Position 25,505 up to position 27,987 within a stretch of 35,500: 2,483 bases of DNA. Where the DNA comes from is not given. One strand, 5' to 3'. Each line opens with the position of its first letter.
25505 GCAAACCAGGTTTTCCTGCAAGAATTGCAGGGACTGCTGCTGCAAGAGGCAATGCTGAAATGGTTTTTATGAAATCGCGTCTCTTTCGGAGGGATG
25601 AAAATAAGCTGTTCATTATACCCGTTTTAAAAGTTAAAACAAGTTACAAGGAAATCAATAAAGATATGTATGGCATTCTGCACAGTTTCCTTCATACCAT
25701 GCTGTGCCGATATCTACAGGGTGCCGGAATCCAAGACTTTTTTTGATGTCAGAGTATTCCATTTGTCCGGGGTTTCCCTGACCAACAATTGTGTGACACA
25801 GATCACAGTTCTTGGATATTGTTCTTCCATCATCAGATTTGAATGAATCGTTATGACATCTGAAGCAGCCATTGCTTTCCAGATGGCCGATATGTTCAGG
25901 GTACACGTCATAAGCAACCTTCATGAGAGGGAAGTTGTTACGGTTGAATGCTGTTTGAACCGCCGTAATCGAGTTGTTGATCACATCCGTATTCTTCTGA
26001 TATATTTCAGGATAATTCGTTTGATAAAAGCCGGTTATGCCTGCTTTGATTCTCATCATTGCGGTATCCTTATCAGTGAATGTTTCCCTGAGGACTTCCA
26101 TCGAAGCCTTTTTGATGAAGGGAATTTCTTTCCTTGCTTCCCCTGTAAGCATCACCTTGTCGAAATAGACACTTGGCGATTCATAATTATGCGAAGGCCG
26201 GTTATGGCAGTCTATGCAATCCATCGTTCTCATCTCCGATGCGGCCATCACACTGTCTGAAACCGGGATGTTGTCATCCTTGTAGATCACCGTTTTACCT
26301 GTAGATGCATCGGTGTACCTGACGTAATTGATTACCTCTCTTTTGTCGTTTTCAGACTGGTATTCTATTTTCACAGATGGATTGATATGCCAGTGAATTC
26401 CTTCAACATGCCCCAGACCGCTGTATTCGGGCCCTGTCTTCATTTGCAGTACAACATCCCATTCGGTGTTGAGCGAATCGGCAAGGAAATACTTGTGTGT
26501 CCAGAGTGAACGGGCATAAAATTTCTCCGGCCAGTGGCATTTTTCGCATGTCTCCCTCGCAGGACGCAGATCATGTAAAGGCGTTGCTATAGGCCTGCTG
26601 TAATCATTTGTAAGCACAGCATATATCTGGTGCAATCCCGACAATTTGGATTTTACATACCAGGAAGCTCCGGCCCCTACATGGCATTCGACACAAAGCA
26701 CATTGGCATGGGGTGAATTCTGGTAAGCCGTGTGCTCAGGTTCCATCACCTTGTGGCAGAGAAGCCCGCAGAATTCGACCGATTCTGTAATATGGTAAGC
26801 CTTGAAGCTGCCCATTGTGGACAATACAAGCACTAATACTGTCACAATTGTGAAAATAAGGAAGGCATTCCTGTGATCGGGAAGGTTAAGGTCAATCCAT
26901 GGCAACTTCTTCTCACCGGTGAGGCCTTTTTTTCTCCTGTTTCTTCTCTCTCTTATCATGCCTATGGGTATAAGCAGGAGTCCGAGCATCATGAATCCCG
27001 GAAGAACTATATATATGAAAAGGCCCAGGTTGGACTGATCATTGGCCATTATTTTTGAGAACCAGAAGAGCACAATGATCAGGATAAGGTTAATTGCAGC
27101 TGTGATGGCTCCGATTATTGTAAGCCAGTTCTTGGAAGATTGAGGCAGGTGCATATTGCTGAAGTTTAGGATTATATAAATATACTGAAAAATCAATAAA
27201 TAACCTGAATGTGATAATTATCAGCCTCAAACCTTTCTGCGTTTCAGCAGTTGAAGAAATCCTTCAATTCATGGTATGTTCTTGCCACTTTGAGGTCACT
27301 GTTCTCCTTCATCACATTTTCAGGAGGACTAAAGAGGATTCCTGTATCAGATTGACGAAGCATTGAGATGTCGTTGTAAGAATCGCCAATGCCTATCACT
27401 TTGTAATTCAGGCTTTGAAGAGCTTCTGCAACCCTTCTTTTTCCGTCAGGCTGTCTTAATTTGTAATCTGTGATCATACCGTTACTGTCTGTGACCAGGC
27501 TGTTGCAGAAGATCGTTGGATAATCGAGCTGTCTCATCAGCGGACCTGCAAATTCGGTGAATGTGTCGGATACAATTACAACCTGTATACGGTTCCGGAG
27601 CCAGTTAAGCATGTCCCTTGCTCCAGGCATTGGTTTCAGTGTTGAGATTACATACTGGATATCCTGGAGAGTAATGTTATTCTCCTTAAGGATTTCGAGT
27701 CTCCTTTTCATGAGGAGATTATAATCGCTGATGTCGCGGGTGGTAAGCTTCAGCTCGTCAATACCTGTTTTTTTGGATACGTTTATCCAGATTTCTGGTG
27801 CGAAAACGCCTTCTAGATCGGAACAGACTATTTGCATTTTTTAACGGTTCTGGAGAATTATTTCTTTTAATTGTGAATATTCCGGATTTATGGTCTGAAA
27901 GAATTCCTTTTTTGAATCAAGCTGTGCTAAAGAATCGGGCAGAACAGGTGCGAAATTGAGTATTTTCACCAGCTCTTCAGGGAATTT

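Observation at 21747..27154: Convergent periplasmic redox island: ImcH-like heptaheme quinol-dehydrogenase-type cytochrome, two Tat-exported enzymes and two secreted unknowns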

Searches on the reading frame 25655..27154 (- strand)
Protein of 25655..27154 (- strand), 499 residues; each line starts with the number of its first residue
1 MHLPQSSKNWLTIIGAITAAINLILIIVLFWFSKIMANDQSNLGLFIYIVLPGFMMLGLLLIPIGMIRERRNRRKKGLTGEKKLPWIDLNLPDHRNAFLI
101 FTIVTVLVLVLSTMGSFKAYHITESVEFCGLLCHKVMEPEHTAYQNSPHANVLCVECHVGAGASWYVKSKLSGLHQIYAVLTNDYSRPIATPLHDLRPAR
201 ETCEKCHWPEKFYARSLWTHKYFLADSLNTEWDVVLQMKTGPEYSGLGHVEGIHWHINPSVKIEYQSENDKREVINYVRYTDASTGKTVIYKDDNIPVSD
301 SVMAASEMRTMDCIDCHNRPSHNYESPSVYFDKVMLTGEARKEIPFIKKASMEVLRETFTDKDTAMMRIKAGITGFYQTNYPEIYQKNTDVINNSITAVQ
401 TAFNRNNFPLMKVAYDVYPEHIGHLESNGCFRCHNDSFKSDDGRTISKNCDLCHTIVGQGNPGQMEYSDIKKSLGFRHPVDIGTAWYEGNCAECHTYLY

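Call 3: search_protein_families(library=pfam, proteins=[window:25655-27154:-], max_evalue=0.01)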
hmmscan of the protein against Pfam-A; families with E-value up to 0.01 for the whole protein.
window:25655-27154:- (499 aa): 4 families
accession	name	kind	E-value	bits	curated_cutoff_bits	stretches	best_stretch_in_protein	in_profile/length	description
PF03264.19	Cytochrom_NNT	-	3.1e-09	37.2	24.1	1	96-186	6-100/174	NapC/NirT cytochrome c family, N-terminal region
PF14522.11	Cytochrome_C7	-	7.7e-07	29.3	24.8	0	419-496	3-67/67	Cytochrome c7 and related cytochrome c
PF02085.21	Cytochrom_CIII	-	2.7e-05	24.9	22.9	0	412-496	16-83/101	Class III cytochrome C family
PF14537.11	Cytochrom_c3_2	-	0.0024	18.8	25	0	426-496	4-65/79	Cytochrome c3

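Call 4: search_protein_families(library=ncbifam, proteins=[window:25655-27154:-], max_evalue=0.01)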
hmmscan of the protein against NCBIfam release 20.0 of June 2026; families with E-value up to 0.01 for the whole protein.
window:25655-27154:- (499 aa): 6 families
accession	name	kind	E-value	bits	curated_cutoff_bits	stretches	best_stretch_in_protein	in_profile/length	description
TIGR03153.1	cytochr_NrfH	equivalog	7.3e-15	55.2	134.2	1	100-207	2-109/138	cytochrome c nitrite reductase small subunit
NF011606.0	PRK15032.1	equivalog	5.9e-06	25.6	455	1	86-181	5-104/390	pentaheme c-type cytochrome TorC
TIGR02162.1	torC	equivalog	0.001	18.4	478.2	1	89-187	7-110/387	pentaheme c-type cytochrome TorC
NF041781.1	mnquin_red_QrcA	equivalog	0.0011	18.6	180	0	264-334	76-141/174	menaquinone reductase multiheme cytochrome c subunit QrcA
NF047727.1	4hemeCytCCctA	equivalog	0.0031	17.6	180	1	424-462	34-72/109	tetraheme c-type cytochrome CctA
TIGR03508.1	decahem_SO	subfamily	0.0073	15.8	192.2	0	114-210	58-153/258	DmsE family decaheme c-type cytochrome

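Call 21: find_homologous_proteins(query=window:25655-27154:-)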
Query window:25655-27154:- (499 aa): 7995 proteins with E <= 0.001 among 8000 candidates; the best 120 are listed.
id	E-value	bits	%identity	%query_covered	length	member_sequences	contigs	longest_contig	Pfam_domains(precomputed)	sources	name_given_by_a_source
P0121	0.0e+0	1187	100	100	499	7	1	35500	PF03264.20,PF14522.12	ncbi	ncbi:MAG: cytochrome c3 family protein [Chloroflexota bacterium]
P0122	5.4e-297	1004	83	100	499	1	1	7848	PF03264.20,PF02085.22,PF14522.12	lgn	-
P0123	2.3e-293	992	80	100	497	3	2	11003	PF03264.20,PF02085.22,PF14522.12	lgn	-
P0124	2.7e-293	991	82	100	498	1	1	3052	PF14537.12,PF03264.20,PF02085.22,PF14522.12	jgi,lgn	-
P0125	1.6e-290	982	82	100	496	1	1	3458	PF14537.12,PF03264.20,PF02085.22,PF14522.12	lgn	-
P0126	3.1e-289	978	81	100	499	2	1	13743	PF14537.12,PF03264.20,PF02085.22,PF14522.12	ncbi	-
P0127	3.2e-288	975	80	100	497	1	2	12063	PF03264.20,PF02085.22,PF14522.12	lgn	-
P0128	9.2e-284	960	79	100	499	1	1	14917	PF03264.20,PF02085.22,PF14522.12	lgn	-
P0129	5.5e-279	944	78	100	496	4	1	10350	PF03264.20,PF14522.12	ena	-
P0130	3.3e-274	928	76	100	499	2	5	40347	PF03264.20,PF14522.12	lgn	-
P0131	1.5e-271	920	75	100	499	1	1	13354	PF14537.12,PF03264.20,PF14522.12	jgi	jgi:nitrate/TMAO reductase-like tetraheme cytochrome c subunit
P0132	1.2e-269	913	74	100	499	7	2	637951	PF03264.20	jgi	jgi:nitrate/TMAO reductase-like tetraheme cytochrome c subunit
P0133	7.1e-269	911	74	100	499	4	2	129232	PF03264.20,PF14522.12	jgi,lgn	jgi:nitrate/TMAO reductase-like tetraheme cytochrome c subunit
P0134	1.1e-268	910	74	100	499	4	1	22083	PF03264.20,PF14522.12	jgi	jgi:nitrate/TMAO reductase-like tetraheme cytochrome c subunit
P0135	2.5e-268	909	73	100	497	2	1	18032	PF03264.20,PF02085.22,PF14522.12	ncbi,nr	ncbi:MAG TPA: NapC/NirT family cytochrome c [Bacteroidales bacterium]|nr:NapC/NirT family cytochrome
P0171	1.3e-256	870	71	100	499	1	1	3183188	PF03264.20,PF14522.12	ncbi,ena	-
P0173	1.4e-256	870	72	100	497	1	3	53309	PF03264.20,PF02085.22,PF22113.2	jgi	jgi:nitrate/TMAO reductase-like tetraheme cytochrome c subunit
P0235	1.0e-252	857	71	100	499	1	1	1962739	PF03264.20,PF14522.12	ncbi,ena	-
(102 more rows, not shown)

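Call 31: find_encoding_contigs(protein=P0171, flank=8000, max_places=1)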
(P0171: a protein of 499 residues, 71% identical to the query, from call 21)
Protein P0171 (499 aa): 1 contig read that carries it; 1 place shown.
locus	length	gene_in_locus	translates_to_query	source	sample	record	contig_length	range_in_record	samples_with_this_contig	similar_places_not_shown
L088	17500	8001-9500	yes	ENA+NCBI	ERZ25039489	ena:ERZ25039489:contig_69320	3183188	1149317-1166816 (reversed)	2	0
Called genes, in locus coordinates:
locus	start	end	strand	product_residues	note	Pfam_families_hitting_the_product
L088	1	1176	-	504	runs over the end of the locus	PF03853:YjeF_N, PF01256:Carb_kinase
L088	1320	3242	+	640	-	PF07690:MFS_1, PF00854:PTR2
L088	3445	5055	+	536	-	PF00696:AA_kinase, PF22468:ACT_9, PF13840:ACT_7, PF01842:ACT (weak), PF22468:ACT_9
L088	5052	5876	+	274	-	PF03447:NAD_binding_3, PF00742:Homoserine_dh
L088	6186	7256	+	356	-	PF00291:PALP, PF24857:THR4_C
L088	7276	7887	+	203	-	PF00702:Hydrolase, PF06888:Put_Phosphatase (weak), PF12710:HAD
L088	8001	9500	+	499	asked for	PF03264:Cytochrom_NNT, PF14522:Cytochrome_C7 (faint)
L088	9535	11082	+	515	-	PF07681:DoxX (weak)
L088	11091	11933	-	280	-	PF20244:DUF6599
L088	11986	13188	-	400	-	PF00248:Aldo_ket_red, PF13187:Fer4_9 (weak), PF13534:Fer4_17 (weak)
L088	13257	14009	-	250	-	PF13483:Lactamase_B_3, PF12706:Lactamase_B_2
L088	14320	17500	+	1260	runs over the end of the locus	PF08126:Propeptide_C25, PF01364:Peptidase_C25, PF07705:CARDB (faint), PF18962:Por_Secre_tail (weak)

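Call 32: find_encoding_contigs(protein=P0235, flank=8000, max_places=1)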
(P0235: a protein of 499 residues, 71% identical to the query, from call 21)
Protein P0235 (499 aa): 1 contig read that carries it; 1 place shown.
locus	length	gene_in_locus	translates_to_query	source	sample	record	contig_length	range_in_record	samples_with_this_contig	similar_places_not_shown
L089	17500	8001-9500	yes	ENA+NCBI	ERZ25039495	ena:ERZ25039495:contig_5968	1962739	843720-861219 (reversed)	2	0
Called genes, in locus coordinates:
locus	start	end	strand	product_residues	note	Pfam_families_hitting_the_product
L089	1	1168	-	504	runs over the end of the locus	PF03853:YjeF_N, PF01256:Carb_kinase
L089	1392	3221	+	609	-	PF07690:MFS_1, PF00854:PTR2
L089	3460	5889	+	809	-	PF00696:AA_kinase, PF22468:ACT_9, PF01842:ACT (weak), PF13840:ACT_7, PF22468:ACT_9, PF03447:NAD_binding_3, PF00742:Homoserine_dh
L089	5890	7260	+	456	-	PF14821:Thr_synth_N, PF00291:PALP, PF24857:THR4_C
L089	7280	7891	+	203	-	PF00702:Hydrolase, PF06888:Put_Phosphatase (faint), PF12710:HAD (weak), PF08282:Hydrolase_3 (weak)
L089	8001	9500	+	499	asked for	PF03264:Cytochrom_NNT (weak), PF14522:Cytochrome_C7 (faint)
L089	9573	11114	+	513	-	PF07681:DoxX (weak)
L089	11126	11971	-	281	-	PF20244:DUF6599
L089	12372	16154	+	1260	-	PF08126:Propeptide_C25, PF01364:Peptidase_C25, PF18962:Por_Secre_tail (weak)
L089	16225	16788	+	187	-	PF01966:HD (weak)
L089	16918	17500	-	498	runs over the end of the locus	PF01408:GFO_IDH_MocA, PF22725:GFO_IDH_MocA_C3 (faint), PF19051:GFO_IDH_MocA_C2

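Call 33: find_encoding_contigs(protein=P0173, flank=8000, max_places=1)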
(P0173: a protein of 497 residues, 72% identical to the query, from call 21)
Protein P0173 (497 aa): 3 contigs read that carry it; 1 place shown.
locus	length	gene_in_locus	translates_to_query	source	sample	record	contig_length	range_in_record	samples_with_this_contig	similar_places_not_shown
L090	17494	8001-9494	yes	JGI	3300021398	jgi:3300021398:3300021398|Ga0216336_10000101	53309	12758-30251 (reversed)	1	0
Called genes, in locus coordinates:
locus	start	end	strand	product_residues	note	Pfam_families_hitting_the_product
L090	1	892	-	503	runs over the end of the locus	PF03853:YjeF_N, PF01256:Carb_kinase, PF08543:Phos_pyr_kin (weak)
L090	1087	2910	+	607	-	PF07690:MFS_1, PF00854:PTR2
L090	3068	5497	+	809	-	PF00696:AA_kinase, PF22468:ACT_9, PF01842:ACT (weak), PF13840:ACT_7, PF22468:ACT_9, PF03447:NAD_binding_3, PF00742:Homoserine_dh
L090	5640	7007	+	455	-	PF14821:Thr_synth_N, PF00291:PALP, PF24857:THR4_C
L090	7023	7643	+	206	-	PF00702:Hydrolase, PF06888:Put_Phosphatase (faint), PF12710:HAD, PF08282:Hydrolase_3 (weak)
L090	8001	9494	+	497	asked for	PF03264:Cytochrom_NNT, PF02085:Cytochrom_CIII (faint), PF22113:Mtrc-MtrF_II-IV_dom (faint)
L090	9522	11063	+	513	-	PF07681:DoxX (faint)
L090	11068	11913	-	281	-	PF20244:DUF6599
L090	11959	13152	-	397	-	PF00248:Aldo_ket_red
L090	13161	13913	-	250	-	PF13483:Lactamase_B_3, PF12706:Lactamase_B_2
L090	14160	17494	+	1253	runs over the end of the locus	PF08126:Propeptide_C25, PF01364:Peptidase_C25, PF07705:CARDB (faint), PF18962:Por_Secre_tail (weak)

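Call 39: search_solved_structures(query=window:25655-27154:-, max_evalue=1)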
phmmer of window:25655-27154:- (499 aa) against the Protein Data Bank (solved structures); distinct sequences matched with E-value up to 1: 3.
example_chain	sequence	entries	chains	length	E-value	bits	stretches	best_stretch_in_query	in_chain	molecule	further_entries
2j7a_C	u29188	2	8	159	0.005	18.8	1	104-223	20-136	CYTOCHROME C QUINOL DEHYDROGENASE NRFH | NAPC/NIRT CYTOCHROME C FAMILY PROTEIN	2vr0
1wad_A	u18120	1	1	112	0.16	13.8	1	143-208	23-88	CYTOCHROME C3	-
1qn0_A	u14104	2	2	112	0.23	13.3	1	143-208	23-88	CYTOCHROME C3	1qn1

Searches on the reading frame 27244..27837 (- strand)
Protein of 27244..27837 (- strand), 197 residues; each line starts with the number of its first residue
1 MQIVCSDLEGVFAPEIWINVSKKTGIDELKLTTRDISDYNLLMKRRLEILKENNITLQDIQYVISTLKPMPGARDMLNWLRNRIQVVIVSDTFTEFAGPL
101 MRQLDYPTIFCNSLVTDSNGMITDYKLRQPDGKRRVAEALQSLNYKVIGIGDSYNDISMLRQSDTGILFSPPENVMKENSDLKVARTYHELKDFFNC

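Call 26: search_protein_families(library=pfam, proteins=[window:27244-27837:-], max_evalue=0.001)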
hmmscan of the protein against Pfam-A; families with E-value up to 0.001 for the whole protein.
window:27244-27837:- (197 aa): 5 families
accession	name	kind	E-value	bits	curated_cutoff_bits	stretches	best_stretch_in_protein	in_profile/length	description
PF00702.32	Hydrolase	-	6.7e-15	56.4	26.4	1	51-163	85-190/191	haloacid dehalogenase-like hydrolase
PF12710.13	HAD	-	4.5e-10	40.7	27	1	70-161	87-189/189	haloacid dehalogenase-like hydrolase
PF06888.18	Put_Phosphatase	-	1.4e-06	28.4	27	1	27-116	31-126/234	Putative Phosphatase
PF08282.18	Hydrolase_3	-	4.4e-05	23.8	20.9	1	134-168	193-227/255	haloacid dehalogenase-like hydrolase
PF13419.12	HAD_2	-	0.00025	21.7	23.8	1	62-159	75-167/178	Haloacid dehalogenase-like hydrolase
